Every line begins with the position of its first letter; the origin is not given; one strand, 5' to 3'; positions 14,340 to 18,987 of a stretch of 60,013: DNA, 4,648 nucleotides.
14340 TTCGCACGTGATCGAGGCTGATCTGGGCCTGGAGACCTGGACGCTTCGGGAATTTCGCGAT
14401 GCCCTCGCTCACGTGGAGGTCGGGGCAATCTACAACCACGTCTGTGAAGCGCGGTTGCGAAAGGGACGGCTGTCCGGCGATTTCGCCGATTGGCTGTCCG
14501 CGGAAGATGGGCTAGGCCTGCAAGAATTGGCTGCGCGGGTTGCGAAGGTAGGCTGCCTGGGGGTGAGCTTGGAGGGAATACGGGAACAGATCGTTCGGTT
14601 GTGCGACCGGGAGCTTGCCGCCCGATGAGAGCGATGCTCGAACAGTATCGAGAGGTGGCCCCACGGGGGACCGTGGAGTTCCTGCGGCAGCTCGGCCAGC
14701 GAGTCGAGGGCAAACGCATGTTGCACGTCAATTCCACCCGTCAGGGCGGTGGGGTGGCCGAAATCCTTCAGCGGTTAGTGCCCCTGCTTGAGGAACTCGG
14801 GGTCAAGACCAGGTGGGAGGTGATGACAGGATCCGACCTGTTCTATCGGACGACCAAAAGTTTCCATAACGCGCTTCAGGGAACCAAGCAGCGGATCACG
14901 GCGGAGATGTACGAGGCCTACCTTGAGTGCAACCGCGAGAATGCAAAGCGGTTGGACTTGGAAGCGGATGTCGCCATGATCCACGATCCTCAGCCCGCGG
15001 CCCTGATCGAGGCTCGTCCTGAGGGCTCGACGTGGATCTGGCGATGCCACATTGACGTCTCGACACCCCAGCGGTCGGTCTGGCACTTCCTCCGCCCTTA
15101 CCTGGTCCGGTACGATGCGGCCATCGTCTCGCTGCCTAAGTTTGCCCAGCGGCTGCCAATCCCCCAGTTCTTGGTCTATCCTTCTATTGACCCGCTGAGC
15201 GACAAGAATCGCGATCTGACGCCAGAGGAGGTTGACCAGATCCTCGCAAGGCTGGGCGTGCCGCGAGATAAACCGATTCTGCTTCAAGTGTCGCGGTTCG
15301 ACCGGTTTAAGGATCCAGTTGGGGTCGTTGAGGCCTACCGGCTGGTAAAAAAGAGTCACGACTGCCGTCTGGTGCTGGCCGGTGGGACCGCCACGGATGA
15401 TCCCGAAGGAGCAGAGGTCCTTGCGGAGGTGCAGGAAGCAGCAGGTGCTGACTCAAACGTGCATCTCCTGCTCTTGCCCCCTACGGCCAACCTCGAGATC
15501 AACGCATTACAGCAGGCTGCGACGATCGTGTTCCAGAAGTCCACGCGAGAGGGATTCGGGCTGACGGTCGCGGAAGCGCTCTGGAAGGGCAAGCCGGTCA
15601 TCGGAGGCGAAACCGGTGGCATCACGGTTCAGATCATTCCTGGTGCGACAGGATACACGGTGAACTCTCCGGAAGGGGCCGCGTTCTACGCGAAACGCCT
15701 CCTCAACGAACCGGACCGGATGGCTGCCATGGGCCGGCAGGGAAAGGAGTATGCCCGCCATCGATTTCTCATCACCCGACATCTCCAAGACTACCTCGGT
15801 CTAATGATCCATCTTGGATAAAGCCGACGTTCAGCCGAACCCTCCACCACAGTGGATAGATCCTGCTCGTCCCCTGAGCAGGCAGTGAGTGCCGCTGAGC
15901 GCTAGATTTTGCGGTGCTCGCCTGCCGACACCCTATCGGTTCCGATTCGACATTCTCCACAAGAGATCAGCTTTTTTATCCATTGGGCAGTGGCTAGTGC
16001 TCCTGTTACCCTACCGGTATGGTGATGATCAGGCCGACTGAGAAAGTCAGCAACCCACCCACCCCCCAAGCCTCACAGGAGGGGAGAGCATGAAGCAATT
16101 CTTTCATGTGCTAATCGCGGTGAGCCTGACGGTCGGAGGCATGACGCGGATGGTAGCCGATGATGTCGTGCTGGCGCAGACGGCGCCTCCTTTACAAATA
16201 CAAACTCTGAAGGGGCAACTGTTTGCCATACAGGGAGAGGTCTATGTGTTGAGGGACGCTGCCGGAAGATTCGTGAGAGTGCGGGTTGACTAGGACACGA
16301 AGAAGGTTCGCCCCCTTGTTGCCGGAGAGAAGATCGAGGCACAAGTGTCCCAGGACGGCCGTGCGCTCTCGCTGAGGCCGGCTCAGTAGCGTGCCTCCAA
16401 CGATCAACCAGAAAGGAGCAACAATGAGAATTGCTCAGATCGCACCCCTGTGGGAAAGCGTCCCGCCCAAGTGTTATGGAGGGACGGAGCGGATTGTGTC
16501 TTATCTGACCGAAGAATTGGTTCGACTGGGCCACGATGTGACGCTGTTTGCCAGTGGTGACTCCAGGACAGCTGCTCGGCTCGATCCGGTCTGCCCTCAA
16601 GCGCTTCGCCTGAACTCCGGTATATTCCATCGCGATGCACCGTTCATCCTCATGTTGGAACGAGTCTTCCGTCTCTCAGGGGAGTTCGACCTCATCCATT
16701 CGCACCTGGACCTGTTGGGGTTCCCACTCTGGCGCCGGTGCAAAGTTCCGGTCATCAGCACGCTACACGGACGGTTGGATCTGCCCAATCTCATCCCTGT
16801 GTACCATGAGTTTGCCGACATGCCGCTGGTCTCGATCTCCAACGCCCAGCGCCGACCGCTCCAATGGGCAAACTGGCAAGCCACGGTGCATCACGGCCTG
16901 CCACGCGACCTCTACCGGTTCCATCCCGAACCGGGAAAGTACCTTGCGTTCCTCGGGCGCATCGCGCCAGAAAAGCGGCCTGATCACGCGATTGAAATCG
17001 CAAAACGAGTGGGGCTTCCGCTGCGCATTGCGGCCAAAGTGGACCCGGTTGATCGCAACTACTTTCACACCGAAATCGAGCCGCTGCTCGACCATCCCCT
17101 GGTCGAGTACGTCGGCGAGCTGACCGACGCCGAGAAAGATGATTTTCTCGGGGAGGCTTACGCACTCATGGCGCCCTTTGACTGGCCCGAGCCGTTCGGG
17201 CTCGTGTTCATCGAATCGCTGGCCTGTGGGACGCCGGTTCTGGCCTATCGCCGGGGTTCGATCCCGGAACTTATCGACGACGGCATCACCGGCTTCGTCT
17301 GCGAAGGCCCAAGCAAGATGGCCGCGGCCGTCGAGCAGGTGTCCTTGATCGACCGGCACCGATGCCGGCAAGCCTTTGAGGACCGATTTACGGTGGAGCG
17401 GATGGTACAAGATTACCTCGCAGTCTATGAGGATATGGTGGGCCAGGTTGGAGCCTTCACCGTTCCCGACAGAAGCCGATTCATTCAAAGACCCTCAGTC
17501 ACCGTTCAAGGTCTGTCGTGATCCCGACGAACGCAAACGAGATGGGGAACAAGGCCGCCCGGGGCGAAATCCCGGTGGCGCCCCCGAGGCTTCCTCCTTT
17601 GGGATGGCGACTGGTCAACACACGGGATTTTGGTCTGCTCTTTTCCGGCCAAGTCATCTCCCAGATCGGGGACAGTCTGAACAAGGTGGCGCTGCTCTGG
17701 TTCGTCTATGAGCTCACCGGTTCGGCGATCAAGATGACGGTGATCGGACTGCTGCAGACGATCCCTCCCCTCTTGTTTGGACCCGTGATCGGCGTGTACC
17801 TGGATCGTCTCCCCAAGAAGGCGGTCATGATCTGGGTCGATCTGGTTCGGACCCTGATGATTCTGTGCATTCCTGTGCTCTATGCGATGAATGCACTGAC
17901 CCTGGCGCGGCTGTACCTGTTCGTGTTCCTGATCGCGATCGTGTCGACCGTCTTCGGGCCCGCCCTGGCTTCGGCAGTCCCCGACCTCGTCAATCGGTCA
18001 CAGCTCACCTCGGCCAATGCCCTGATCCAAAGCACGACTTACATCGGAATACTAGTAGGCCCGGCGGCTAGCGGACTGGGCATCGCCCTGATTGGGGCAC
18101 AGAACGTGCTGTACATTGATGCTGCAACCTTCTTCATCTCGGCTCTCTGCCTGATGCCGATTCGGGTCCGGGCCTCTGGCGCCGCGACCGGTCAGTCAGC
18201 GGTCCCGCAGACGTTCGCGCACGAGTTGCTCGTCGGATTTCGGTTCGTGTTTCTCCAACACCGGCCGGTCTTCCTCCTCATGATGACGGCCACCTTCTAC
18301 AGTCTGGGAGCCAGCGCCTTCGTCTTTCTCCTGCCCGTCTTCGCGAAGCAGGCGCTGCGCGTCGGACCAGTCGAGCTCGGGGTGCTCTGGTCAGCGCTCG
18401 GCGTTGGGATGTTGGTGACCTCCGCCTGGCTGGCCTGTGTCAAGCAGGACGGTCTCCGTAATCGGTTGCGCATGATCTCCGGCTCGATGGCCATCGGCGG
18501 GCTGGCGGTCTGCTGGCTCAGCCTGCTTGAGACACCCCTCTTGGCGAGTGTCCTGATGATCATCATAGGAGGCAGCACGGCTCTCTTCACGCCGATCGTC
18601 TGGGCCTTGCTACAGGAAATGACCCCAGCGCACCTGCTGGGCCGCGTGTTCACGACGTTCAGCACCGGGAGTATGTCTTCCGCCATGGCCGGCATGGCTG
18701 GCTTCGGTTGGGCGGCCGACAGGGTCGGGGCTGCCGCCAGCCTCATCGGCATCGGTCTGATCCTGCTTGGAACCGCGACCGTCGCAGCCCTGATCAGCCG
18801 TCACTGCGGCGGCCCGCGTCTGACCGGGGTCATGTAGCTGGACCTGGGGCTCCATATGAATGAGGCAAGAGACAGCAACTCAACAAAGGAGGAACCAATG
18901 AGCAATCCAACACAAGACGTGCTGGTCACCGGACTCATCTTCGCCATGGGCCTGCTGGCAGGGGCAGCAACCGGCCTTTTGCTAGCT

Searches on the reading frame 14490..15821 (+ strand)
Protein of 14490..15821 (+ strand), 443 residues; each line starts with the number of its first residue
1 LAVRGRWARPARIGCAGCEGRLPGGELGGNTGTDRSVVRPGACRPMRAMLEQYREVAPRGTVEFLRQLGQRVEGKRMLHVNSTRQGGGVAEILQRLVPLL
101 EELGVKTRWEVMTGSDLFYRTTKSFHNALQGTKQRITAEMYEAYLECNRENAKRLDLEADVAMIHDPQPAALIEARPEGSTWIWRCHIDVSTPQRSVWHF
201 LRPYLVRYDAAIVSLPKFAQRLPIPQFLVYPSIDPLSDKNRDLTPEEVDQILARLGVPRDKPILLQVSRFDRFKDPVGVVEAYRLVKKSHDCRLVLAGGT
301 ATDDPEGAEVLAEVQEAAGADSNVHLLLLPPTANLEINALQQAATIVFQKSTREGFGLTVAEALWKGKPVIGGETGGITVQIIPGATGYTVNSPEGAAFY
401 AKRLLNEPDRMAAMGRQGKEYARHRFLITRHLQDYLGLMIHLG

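Call 57: search_protein_families(library=pfam, proteins=[window:14490-15821:+], max_evalue=0.000001)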
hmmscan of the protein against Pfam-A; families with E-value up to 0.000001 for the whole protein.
window:14490-15821:+ (443 aa): 3 families
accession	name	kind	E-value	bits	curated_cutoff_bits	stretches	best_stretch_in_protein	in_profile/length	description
PF21269.3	TreT_GT1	-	3.3e-57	192.6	27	1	79-220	1-144/144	Trehalose synthase, N-terminal domain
PF00534.26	Glycos_transf_1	-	1.2e-22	80.7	26.4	1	251-420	5-171/172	Glycosyl transferases group 1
PF13692.12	Glyco_trans_1_4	-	1.1e-11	45.7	27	1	262-405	2-140/142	Glycosyl transferases group 1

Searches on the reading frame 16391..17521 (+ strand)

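Call 57: search_protein_families(library=pfam, proteins=[window:16391-17521:+], max_evalue=0.000001)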
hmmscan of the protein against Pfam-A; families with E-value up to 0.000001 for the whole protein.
window:16391-17521:+ (376 aa): 4 families
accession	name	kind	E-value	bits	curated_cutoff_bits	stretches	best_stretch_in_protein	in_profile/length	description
PF00534.26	Glycos_transf_1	-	2.7e-20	73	26.4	1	179-317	12-155/172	Glycosyl transferases group 1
PF13439.12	Glyco_transf_4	-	1.3e-15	58.2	28.5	1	29-140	1-110/170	Glycosyltransferase Family 4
PF13692.12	Glyco_trans_1_4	-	7.5e-15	55.9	27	1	183-317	2-139/142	Glycosyl transferases group 1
PF13579.12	Glyco_trans_4_4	-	8.7e-11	42.9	29.7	1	30-161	1-129/158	Glycosyl transferase 4-like domain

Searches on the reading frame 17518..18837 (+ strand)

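Call 57: search_protein_families(library=pfam, proteins=[window:17518-18837:+], max_evalue=0.000001)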
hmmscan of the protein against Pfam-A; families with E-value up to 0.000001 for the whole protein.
window:17518-18837:+ (439 aa): 2 families
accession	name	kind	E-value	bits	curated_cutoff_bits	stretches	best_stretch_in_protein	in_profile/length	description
PF07690.21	MFS_1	-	1.7e-32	113.1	33.4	1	41-392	1-346/347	Major Facilitator Superfamily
PF05977.19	MFS_3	-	2.6e-30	105.8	27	1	37-422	11-389/524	Transmembrane secretion effector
